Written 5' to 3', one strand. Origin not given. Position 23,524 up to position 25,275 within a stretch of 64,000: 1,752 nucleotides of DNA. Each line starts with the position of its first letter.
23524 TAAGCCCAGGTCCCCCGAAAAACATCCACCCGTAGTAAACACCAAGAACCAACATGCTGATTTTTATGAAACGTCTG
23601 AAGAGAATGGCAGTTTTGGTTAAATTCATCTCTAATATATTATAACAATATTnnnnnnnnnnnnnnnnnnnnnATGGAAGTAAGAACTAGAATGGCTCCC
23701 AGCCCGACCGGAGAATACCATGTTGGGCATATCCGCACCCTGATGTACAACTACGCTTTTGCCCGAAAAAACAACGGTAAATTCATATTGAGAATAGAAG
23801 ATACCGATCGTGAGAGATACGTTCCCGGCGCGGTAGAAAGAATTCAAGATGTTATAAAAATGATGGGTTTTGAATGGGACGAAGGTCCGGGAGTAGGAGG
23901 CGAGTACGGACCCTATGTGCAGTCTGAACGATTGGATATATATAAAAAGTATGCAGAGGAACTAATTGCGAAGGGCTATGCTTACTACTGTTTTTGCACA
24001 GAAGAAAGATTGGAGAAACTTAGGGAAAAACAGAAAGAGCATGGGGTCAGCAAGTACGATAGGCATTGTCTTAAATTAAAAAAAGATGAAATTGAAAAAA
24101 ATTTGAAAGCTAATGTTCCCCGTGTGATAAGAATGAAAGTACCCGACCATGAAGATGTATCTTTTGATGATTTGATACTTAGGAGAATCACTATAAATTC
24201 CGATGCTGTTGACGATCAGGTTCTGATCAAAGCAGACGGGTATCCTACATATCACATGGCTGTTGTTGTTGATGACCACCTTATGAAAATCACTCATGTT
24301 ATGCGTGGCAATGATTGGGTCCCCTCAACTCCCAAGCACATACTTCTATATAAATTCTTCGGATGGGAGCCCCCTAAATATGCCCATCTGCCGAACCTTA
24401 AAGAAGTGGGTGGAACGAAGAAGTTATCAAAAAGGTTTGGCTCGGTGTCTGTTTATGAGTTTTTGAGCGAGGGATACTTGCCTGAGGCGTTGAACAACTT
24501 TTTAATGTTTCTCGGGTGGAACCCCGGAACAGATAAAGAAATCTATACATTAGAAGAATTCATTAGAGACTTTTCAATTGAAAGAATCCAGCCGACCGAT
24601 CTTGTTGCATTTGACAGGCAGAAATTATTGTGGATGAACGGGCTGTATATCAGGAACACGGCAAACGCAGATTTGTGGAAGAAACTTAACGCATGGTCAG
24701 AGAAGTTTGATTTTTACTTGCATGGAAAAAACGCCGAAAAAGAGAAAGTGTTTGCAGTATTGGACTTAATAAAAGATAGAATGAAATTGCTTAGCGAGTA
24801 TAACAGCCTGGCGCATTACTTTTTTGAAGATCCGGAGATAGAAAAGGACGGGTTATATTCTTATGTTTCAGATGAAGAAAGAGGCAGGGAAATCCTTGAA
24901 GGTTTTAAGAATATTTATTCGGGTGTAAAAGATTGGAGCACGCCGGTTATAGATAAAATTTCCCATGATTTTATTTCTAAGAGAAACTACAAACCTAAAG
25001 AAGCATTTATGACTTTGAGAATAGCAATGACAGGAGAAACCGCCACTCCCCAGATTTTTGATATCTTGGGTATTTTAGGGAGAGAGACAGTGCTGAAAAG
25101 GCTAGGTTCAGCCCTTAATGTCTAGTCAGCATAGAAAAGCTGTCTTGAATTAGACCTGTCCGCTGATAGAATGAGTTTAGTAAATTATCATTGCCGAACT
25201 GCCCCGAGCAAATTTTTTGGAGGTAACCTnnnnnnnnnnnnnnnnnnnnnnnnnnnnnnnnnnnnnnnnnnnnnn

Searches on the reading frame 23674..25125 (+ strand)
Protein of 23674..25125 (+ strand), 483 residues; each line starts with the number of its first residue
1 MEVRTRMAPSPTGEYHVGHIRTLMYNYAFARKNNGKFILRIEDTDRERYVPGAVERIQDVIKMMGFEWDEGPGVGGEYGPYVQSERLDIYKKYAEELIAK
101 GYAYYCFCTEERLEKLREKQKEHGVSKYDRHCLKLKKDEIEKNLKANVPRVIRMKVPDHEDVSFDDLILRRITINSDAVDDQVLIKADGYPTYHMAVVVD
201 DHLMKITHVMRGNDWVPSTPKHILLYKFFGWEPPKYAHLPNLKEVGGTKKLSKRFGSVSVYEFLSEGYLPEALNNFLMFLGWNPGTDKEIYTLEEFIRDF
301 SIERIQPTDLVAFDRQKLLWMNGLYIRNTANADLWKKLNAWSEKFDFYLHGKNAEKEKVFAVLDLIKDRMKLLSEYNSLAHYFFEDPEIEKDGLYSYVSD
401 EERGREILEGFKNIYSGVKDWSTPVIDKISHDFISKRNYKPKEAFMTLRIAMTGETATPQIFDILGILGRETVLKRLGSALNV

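Call 11: search_protein_families(library=pfam, proteins=[window:23674-25125:+])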
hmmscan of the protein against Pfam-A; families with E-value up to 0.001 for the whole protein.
window:23674-25125:+ (483 aa): 2 families
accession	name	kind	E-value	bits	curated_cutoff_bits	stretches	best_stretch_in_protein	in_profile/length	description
PF00749.27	tRNA-synt_1c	-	1.7e-104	349.6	23.4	1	2-320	1-314/314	tRNA synthetases class I (E and Q), catalytic domain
PF19269.4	Anticodon_2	-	7.2e-26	91.7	23.6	1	341-480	9-140/141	Anticodon binding domain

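Call 36: find_homologous_proteins(query=window:23674-25125:+, max_evalue=1e-50)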
Query window:23674-25125:+ (483 aa): 7984 proteins with E <= 1e-50 among 8000 candidates; the best 120 are listed.
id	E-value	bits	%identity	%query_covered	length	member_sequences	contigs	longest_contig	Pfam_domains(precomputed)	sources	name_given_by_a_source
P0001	0.0e+0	1121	100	100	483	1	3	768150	PF19269.5,PF00749.28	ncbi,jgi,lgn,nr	ncbi:MAG: glutamate--tRNA ligase [Patescibacteria group bacterium]|nr:MAG: glutamate--tRNA ligase [P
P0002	1.2e-291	986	87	100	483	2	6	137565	PF19269.5,PF00749.28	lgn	-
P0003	6.8e-265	897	77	100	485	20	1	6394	PF19269.5,PF00749.28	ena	-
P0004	6.9e-265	897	78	100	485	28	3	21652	PF19269.5,PF00749.28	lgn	-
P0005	4.0e-252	855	75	99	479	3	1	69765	PF19269.5,PF00749.28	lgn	-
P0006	2.3e-243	826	72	100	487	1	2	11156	PF19269.5,PF00749.28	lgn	-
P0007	1.7e-208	711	62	100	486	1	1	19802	PF19269.5,PF00749.28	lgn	-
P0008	8.2e-208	709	63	100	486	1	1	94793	PF19269.5,PF00749.28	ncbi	-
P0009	1.3e-207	708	63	99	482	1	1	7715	PF19269.5,PF00749.28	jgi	jgi:glutamyl-tRNA synthetase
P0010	1.9e-207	708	63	98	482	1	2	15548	PF19269.5,PF00749.28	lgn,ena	-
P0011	6.5e-207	706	62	100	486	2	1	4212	PF19269.5,PF00749.28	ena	-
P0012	1.5e-206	705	62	100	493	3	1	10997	PF19269.5,PF00749.28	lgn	-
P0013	1.7e-206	705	62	100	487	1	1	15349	PF19269.5,PF00749.28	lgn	-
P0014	2.5e-206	704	62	100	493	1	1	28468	PF19269.5,PF00749.28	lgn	-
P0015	2.9e-206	704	61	100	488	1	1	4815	PF19269.5,PF00749.28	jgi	-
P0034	4.2e-201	687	59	100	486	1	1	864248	PF19269.5,PF00749.28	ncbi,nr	ncbi:glutamate--tRNA ligase [candidate division WWE3 bacterium]|nr:glutamate--tRNA ligase [candidate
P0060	8.4e-195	666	59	100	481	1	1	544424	PF19269.5,PF00749.28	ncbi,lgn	-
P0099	1.9e-189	649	56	100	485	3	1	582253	PF19269.5,PF00749.28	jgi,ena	-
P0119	1.5e-187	642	57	99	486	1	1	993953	PF19269.5,PF00749.28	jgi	jgi:glutamyl-tRNA synthetase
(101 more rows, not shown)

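Call 37: find_encoding_contigs(protein=P0002, flank=10000, max_places=1)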
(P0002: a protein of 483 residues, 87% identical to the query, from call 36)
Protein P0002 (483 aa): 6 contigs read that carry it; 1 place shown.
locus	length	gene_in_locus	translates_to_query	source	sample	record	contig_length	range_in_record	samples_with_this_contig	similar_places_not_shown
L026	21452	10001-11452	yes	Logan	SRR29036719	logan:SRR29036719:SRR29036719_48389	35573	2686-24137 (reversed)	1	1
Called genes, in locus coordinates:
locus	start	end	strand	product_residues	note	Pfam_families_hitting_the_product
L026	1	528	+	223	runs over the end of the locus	PF04203:Sortase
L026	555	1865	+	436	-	PF11258:DUF3048, PF17479:DUF3048_C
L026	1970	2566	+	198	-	-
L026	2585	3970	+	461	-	PF21760:SecD_1st, PF22599:SecDF_P1_head, PF02355:SecD_SecF_C, PF03176:MMPL (weak)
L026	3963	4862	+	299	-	PF02355:SecD_SecF_C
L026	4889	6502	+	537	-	PF01368:DHH, PF02272:DHHA1, PF17768:RecJ_OB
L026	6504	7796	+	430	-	PF01336:tRNA_anti-codon, PF00152:tRNA-synt_2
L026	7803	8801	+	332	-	PF00768:Peptidase_S11, PF02113:Peptidase_S13 (weak)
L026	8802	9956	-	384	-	-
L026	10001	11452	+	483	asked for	PF00749:tRNA-synt_1c, PF19269:Anticodon_2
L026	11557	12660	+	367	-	PF00154:RecA_N, PF06745:ATPase (faint), PF08423:Rad51, PF27531:MT3502_N (weak), PF21096:RecA_C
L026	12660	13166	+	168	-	PF21981:RecX_HTH3 (faint), PF21982:RecX_HTH1 (faint)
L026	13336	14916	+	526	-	PF12072:RNase_Y_N, PF26594:KH_NusA_2nd (weak), PF00013:KH_1 (weak), PF01966:HD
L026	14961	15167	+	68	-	-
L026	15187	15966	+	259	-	PF13277:YmdB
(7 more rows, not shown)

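Call 38: find_encoding_contigs(protein=P0005, flank=10000, max_places=1)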
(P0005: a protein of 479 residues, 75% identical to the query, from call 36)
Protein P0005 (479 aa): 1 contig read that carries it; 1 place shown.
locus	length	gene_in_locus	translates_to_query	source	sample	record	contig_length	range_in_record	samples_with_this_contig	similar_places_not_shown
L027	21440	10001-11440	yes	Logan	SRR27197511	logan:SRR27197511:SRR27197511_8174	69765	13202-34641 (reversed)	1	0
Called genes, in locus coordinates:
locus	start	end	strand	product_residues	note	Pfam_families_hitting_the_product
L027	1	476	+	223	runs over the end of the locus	PF04203:Sortase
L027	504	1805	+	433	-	PF11258:DUF3048, PF17479:DUF3048_C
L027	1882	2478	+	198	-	-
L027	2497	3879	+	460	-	PF21760:SecD_1st, PF22599:SecDF_P1_head, PF02355:SecD_SecF_C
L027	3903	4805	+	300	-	PF07549:Sec_GG (weak), PF02355:SecD_SecF_C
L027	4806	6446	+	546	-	PF01368:DHH, PF02272:DHHA1, PF17768:RecJ_OB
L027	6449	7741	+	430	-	PF01336:tRNA_anti-codon, PF00152:tRNA-synt_2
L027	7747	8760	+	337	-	PF00768:Peptidase_S11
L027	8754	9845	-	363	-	-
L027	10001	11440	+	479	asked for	PF00749:tRNA-synt_1c, PF19269:Anticodon_2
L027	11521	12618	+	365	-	PF00154:RecA_N, PF08423:Rad51, PF06745:ATPase (faint), PF27531:MT3502_N (weak), PF21096:RecA_C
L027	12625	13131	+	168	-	PF21982:RecX_HTH1 (faint), PF21981:RecX_HTH3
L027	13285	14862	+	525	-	PF12072:RNase_Y_N, PF26594:KH_NusA_2nd (weak), PF00013:KH_1 (weak), PF01966:HD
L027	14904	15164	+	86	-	-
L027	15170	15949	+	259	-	PF13277:YmdB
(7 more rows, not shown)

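Call 39: find_encoding_contigs(protein=P0034, flank=10000, max_places=1)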
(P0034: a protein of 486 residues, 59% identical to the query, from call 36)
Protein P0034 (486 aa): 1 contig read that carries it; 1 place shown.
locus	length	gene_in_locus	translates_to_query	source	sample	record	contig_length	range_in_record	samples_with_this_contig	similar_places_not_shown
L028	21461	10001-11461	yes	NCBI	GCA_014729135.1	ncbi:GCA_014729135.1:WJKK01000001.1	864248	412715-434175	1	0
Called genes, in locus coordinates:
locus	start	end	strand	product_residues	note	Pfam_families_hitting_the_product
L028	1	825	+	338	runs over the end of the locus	PF03462:PCRF, PF00472:RF-1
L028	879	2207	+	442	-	PF11258:DUF3048, PF17479:DUF3048_C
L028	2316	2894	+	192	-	-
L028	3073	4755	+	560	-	PF01368:DHH, PF02272:DHHA1, PF17768:RecJ_OB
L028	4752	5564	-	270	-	-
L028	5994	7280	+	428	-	PF01336:tRNA_anti-codon, PF00152:tRNA-synt_2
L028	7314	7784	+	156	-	PF04073:tRNA_edit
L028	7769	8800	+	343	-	PF00768:Peptidase_S11, PF02113:Peptidase_S13 (weak)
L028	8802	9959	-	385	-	-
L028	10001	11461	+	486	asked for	PF00749:tRNA-synt_1c, PF19269:Anticodon_2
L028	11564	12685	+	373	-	PF00154:RecA_N, PF08423:Rad51, PF27531:MT3502_N (weak), PF21096:RecA_C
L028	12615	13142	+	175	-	-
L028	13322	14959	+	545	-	PF12072:RNase_Y_N, PF00013:KH_1 (weak), PF01966:HD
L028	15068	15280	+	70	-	-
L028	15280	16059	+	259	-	PF00149:Metallophos, PF13277:YmdB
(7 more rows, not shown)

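Call 59: find_encoding_contigs(protein=P0060, flank=10000, max_places=1)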
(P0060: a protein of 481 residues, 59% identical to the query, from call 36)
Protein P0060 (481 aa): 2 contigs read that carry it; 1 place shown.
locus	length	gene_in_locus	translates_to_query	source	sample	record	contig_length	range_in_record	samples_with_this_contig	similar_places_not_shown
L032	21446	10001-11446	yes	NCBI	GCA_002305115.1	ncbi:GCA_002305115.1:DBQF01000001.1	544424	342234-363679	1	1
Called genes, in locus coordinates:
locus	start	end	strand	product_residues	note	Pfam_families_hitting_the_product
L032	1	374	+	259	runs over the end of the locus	-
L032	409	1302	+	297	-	-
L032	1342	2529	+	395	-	PF11258:DUF3048, PF17479:DUF3048_C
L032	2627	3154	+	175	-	-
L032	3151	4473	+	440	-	-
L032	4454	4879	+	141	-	-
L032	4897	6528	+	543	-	PF01368:DHH, PF02272:DHHA1, PF17768:RecJ_OB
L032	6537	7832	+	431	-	PF01336:tRNA_anti-codon, PF00152:tRNA-synt_2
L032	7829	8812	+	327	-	PF00768:Peptidase_S11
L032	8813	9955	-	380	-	-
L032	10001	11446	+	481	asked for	PF00749:tRNA-synt_1c, PF19269:Anticodon_2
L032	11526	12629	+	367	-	PF00154:RecA_N, PF06745:ATPase (weak), PF08423:Rad51, PF27531:MT3502_N (weak), PF21096:RecA_C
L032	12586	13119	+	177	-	PF21982:RecX_HTH1 (faint), PF21981:RecX_HTH3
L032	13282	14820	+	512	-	PF12072:RNase_Y_N, PF00013:KH_1 (weak), PF01966:HD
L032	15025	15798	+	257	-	PF00149:Metallophos (weak), PF13277:YmdB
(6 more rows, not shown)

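Call 60: find_encoding_contigs(protein=P0099, flank=10000, max_places=1)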
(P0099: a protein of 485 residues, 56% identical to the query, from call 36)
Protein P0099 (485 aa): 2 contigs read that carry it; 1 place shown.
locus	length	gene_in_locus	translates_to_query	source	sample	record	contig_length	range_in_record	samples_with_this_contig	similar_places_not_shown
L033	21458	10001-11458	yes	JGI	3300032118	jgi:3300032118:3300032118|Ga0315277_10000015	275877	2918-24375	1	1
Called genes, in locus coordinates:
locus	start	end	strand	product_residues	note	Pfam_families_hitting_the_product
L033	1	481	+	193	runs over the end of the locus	PF04203:Sortase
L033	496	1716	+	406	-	PF11258:DUF3048, PF17479:DUF3048_C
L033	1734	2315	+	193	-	-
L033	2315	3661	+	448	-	-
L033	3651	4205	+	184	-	-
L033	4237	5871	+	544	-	PF01368:DHH, PF02272:DHHA1, PF17768:RecJ_OB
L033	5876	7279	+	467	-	PF01336:tRNA_anti-codon, PF00152:tRNA-synt_2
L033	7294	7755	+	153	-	PF04073:tRNA_edit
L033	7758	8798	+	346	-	PF00768:Peptidase_S11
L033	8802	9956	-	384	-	-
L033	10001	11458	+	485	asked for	PF00749:tRNA-synt_1c, PF19269:Anticodon_2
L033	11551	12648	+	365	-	PF00154:RecA_N, PF06745:ATPase (faint), PF08423:Rad51, PF21096:RecA_C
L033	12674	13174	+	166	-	PF21982:RecX_HTH1 (faint), PF02631:RecX_HTH2 (weak), PF21981:RecX_HTH3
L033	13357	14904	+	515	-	PF12072:RNase_Y_N, PF00013:KH_1 (weak), PF26594:KH_NusA_2nd (faint), PF01966:HD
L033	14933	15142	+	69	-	-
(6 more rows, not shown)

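Call 61: find_encoding_contigs(protein=P0119, flank=10000, max_places=1)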
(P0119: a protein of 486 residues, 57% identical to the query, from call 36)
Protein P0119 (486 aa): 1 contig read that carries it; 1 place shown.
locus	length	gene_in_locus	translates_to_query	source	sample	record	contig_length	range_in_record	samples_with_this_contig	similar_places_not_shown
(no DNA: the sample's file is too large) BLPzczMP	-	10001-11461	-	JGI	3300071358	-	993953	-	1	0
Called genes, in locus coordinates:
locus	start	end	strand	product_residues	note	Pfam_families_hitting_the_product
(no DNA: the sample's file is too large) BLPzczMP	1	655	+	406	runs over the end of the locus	PF11258:DUF3048, PF17479:DUF3048_C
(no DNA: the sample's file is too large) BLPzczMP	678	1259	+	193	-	-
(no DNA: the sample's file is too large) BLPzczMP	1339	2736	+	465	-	PF21760:SecD_1st, PF22599:SecDF_P1_head, PF02355:SecD_SecF_C, PF03176:MMPL (weak)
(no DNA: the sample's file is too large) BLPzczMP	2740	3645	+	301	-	PF07549:Sec_GG (weak), PF02355:SecD_SecF_C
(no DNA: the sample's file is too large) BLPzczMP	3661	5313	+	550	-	PF01368:DHH, PF02272:DHHA1, PF17768:RecJ_OB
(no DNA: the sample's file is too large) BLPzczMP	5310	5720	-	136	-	-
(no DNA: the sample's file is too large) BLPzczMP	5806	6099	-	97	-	-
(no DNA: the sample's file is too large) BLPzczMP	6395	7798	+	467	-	PF01336:tRNA_anti-codon, PF00152:tRNA-synt_2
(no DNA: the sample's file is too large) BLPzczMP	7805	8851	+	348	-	PF00768:Peptidase_S11, PF02113:Peptidase_S13 (weak)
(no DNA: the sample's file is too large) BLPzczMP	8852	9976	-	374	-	-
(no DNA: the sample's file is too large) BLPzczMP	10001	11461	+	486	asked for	PF00749:tRNA-synt_1c, PF19269:Anticodon_2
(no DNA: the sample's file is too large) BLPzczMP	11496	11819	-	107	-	-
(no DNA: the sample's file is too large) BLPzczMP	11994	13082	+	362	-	PF00154:RecA_N, PF08423:Rad51, PF06745:ATPase (faint), PF21096:RecA_C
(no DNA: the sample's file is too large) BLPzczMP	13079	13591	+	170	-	PF21982:RecX_HTH1 (faint), PF21981:RecX_HTH3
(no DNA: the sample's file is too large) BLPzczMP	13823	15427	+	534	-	PF12072:RNase_Y_N, PF00013:KH_1 (weak), PF01966:HD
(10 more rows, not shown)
